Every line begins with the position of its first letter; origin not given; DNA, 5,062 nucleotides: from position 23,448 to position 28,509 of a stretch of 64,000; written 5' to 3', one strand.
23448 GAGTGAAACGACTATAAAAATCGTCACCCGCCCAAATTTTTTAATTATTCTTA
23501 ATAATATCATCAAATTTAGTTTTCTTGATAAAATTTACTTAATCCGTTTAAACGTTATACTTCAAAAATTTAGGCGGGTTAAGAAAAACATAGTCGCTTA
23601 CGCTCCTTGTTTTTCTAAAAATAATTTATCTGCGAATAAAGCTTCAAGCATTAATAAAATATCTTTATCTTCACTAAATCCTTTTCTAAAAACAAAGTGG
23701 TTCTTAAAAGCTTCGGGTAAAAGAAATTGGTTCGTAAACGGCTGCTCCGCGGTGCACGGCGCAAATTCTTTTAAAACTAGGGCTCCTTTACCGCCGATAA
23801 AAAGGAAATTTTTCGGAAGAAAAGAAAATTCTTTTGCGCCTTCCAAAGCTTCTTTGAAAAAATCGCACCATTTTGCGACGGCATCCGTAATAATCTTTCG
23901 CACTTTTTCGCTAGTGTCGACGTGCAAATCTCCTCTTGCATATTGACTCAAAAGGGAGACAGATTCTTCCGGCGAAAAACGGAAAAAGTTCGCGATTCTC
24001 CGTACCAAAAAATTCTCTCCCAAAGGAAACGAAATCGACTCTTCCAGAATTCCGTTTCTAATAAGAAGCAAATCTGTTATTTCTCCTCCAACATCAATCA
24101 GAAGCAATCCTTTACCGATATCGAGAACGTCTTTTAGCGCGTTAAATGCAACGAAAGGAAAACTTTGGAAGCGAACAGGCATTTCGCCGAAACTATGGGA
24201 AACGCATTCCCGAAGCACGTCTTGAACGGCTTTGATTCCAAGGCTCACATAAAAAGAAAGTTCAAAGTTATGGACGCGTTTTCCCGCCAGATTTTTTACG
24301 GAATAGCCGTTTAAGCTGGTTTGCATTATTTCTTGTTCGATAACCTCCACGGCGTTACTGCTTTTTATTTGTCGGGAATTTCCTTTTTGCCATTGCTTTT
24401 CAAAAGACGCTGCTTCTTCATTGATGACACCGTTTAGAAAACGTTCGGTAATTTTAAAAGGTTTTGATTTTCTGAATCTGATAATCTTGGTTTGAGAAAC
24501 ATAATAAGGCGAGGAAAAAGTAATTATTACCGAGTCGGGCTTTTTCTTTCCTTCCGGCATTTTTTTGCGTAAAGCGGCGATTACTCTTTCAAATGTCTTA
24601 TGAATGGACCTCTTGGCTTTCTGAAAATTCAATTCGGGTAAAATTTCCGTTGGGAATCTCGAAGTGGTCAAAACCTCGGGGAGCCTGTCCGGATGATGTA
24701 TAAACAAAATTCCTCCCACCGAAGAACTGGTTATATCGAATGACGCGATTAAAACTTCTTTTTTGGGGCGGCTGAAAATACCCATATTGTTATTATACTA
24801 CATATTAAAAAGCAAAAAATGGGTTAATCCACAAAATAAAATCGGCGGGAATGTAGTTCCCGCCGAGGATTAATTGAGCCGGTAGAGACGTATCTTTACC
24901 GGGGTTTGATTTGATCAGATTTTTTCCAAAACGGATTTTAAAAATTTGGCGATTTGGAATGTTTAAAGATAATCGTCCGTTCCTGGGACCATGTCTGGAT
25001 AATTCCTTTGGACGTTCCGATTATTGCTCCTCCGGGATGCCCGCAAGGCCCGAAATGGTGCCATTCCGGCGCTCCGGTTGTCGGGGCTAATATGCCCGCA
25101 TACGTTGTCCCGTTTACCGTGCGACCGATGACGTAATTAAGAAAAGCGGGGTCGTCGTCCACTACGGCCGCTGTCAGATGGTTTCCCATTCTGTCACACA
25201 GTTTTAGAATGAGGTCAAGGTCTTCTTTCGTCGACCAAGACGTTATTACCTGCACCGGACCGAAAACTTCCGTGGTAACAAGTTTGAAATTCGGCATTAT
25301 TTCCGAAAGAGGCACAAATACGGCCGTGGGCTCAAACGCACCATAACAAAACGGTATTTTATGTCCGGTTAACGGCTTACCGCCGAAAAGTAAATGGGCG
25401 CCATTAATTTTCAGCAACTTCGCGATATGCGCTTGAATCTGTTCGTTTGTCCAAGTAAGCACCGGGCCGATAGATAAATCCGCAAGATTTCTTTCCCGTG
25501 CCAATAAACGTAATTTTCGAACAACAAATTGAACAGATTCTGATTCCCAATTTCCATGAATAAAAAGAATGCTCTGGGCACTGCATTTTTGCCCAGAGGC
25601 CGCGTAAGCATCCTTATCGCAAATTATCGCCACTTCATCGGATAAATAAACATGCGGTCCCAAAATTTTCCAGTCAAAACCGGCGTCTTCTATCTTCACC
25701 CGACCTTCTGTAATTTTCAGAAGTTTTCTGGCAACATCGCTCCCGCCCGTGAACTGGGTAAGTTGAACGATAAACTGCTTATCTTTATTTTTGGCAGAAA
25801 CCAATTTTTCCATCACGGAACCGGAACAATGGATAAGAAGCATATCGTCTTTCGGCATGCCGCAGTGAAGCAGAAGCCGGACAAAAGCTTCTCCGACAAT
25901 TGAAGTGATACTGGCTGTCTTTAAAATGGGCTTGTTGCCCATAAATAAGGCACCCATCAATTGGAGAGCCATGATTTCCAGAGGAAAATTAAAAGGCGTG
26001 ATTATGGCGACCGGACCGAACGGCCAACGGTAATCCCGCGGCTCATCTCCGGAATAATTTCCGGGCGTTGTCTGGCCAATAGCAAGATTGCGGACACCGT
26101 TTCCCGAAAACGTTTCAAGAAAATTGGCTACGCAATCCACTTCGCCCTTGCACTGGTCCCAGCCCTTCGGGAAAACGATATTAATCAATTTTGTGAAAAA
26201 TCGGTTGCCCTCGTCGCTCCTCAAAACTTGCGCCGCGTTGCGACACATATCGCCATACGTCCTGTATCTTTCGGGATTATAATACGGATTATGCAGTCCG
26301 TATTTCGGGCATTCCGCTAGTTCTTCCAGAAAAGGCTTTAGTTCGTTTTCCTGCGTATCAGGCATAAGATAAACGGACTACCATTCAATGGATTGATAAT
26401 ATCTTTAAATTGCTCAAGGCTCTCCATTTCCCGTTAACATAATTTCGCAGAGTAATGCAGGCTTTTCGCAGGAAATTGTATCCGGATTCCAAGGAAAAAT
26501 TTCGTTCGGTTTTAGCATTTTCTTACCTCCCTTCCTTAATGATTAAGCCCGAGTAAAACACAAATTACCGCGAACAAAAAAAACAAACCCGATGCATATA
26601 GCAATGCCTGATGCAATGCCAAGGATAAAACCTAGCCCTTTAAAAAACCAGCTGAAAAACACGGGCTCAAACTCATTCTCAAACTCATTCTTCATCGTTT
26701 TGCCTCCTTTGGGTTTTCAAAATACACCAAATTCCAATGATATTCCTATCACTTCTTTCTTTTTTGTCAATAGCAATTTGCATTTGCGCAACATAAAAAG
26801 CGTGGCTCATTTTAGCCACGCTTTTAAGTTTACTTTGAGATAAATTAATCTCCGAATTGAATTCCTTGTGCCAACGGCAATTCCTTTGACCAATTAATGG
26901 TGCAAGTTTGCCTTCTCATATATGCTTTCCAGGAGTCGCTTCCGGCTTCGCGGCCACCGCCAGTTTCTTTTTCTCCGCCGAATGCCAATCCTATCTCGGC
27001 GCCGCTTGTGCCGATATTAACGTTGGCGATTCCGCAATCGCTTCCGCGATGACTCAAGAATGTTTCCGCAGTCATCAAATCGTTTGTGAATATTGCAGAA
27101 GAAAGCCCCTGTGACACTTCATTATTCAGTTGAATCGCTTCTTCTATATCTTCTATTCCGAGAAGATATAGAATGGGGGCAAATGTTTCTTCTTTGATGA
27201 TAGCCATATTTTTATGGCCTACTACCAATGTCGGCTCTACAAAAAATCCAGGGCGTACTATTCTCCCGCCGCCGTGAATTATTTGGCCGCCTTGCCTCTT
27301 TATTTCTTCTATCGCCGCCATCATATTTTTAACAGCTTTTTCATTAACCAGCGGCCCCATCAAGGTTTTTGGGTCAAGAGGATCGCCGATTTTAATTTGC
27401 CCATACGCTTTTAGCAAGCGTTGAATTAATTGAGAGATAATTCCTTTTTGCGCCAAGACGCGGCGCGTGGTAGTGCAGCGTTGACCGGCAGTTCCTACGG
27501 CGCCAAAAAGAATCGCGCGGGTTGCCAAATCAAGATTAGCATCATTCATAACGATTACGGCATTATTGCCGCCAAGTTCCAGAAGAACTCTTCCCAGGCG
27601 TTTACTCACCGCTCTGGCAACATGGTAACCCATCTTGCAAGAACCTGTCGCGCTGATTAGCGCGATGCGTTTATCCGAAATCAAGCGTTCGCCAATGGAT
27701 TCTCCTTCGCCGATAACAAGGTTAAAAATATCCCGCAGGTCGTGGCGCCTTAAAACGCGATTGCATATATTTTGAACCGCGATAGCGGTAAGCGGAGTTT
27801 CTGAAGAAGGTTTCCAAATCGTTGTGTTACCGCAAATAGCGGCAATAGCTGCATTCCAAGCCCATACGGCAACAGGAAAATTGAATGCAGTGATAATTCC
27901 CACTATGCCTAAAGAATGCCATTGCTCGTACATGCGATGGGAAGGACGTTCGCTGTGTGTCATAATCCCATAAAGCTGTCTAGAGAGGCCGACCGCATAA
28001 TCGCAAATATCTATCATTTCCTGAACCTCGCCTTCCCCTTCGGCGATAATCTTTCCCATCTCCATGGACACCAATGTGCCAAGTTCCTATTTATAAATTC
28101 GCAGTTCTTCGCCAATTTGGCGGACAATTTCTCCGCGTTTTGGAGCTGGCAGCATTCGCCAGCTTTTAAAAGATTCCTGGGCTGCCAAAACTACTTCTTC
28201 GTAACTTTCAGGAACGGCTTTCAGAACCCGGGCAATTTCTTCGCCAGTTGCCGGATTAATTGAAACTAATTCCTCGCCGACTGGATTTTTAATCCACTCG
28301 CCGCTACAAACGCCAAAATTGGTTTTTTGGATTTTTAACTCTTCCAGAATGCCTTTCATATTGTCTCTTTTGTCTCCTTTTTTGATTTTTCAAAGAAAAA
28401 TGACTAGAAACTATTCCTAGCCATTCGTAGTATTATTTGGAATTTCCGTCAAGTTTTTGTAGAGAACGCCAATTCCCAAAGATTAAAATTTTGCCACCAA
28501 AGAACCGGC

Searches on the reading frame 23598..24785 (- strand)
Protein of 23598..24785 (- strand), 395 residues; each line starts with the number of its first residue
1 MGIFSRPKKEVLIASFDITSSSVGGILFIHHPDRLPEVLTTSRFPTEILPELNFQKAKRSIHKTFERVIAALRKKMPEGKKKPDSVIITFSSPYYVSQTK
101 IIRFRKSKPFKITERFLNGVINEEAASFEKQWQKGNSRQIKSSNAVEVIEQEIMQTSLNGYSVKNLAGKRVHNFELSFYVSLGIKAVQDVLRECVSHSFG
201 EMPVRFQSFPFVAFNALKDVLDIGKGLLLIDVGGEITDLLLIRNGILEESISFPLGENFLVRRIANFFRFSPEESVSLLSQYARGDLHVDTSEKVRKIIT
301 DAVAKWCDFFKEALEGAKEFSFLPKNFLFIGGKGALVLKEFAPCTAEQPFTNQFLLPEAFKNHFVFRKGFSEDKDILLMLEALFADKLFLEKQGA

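Call 19: search_protein_families(library=pfam, proteins=[window:23598-24785:-], max_evalue=0.001)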
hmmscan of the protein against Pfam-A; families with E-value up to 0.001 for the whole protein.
window:23598-24785:- (395 aa): 0 families

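Call 53: search_protein_families(library=ncbifam, proteins=[window:23598-24785:-], max_evalue=0.01)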
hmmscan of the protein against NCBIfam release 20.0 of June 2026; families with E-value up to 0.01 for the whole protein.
window:23598-24785:- (395 aa): 1 family
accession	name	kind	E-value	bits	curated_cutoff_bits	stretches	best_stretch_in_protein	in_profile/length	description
NF045748.1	MPN316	equivalog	0.0021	17.2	500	0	227-266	204-243/424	MPN316 family protein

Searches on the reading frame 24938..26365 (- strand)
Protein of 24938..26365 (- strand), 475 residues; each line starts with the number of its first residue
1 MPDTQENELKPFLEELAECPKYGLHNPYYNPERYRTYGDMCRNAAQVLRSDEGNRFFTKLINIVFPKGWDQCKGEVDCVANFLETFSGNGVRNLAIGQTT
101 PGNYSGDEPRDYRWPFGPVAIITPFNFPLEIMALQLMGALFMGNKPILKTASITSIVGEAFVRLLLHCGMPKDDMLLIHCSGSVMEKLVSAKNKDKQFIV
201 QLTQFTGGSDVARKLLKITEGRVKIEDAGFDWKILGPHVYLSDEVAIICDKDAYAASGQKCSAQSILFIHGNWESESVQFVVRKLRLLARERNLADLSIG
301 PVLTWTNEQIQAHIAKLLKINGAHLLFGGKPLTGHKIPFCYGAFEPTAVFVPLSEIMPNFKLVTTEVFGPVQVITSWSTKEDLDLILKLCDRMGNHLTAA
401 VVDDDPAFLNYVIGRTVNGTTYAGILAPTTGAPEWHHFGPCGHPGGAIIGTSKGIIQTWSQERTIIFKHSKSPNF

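Call 19: search_protein_families(library=pfam, proteins=[window:24938-26365:-], max_evalue=0.001)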
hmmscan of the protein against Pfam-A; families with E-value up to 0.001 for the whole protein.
window:24938-26365:- (475 aa): 1 family
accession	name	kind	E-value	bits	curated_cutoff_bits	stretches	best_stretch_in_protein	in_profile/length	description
PF00171.27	Aldedh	-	7e-37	127.5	23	1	42-422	58-421/461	Aldehyde dehydrogenase family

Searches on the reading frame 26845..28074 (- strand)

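Call 19: search_protein_families(library=pfam, proteins=[window:26845-28074:-], max_evalue=0.001)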
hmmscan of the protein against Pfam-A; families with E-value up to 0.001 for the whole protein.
window:26845-28074:- (409 aa): 1 family
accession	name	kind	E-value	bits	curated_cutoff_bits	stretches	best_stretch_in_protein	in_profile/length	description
PF00171.27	Aldedh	-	5.6e-114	381.7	23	1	2-390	75-460/461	Aldehyde dehydrogenase family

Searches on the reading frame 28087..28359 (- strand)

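Call 19: search_protein_families(library=pfam, proteins=[window:28087-28359:-], max_evalue=0.001)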
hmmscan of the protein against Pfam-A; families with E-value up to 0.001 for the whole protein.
window:28087-28359:- (90 aa): 1 family
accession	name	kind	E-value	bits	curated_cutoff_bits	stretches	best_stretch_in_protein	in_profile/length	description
PF00171.27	Aldedh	-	2.8e-10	39.8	23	1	24-87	3-65/461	Aldehyde dehydrogenase family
